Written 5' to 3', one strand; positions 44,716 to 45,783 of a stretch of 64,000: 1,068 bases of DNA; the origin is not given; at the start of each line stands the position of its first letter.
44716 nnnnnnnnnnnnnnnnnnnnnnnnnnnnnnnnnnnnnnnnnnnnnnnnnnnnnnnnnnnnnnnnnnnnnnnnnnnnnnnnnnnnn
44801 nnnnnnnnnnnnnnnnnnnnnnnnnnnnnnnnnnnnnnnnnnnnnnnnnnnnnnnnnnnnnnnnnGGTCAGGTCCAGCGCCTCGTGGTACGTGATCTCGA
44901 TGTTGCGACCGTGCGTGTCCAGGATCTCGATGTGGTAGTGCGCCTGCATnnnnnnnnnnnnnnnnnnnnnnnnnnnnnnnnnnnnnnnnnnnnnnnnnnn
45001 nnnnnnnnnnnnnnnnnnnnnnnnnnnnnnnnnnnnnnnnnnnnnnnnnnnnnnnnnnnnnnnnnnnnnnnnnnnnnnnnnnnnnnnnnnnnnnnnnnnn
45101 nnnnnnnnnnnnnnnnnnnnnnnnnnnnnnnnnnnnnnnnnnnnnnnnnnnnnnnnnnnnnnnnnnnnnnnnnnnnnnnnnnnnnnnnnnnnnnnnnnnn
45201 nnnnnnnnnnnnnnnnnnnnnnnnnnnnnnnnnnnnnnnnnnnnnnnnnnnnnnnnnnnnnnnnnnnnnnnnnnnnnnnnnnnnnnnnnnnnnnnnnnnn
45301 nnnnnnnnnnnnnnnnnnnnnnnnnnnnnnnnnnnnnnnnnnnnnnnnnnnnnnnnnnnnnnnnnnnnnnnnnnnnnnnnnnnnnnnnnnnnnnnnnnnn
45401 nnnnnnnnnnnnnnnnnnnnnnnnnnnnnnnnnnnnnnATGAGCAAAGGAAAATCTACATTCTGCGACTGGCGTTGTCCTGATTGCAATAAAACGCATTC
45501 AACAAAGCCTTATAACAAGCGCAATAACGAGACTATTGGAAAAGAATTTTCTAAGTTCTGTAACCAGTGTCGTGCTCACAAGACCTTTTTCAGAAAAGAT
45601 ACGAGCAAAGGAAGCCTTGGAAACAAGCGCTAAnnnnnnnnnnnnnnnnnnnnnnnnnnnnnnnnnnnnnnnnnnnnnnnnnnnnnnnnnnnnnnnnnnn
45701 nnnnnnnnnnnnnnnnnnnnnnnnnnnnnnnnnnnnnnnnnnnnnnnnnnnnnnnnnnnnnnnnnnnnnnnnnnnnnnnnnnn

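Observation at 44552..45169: Element E4 next to tRNA-Thr: different arm sequence, same architecture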

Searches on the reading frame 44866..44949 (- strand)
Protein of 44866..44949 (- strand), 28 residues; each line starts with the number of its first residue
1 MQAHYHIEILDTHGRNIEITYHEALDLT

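Call 15: search_protein_families(library=pfam, max_evalue=1, proteins=[window:44866-44949:-])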
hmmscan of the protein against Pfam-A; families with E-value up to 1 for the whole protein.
seq(28 aa): 0 families

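Call 16: search_protein_families(library=phrogs, max_evalue=1, proteins=[window:44866-44949:-])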
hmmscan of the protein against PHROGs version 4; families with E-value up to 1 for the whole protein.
seq(28 aa): 0 families

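Call 77: search_protein_families(library=padloc, max_evalue=1, proteins=[window:44866-44949:-])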
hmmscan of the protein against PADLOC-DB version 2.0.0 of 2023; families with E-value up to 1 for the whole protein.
seq(28 aa): 1 family
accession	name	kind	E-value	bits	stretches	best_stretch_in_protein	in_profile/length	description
PDLC01098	C3a216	-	0.027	12.7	1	7-26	18-37/68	adaptation associated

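Call 78: search_protein_families(library=ncbifam, max_evalue=1, proteins=[window:44866-44949:-])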
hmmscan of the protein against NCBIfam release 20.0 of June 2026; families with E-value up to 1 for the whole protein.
seq(28 aa): 0 families

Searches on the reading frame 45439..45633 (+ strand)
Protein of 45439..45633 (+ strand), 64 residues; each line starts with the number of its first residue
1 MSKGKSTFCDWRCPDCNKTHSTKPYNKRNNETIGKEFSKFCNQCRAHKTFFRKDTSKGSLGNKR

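Call 20: find_encoding_contigs(protein=window:45439-45633:+, flank=6000, max_places=10)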
Protein window:45439-45633:+ (64 aa): no gene with exactly this product is on record in the collection.
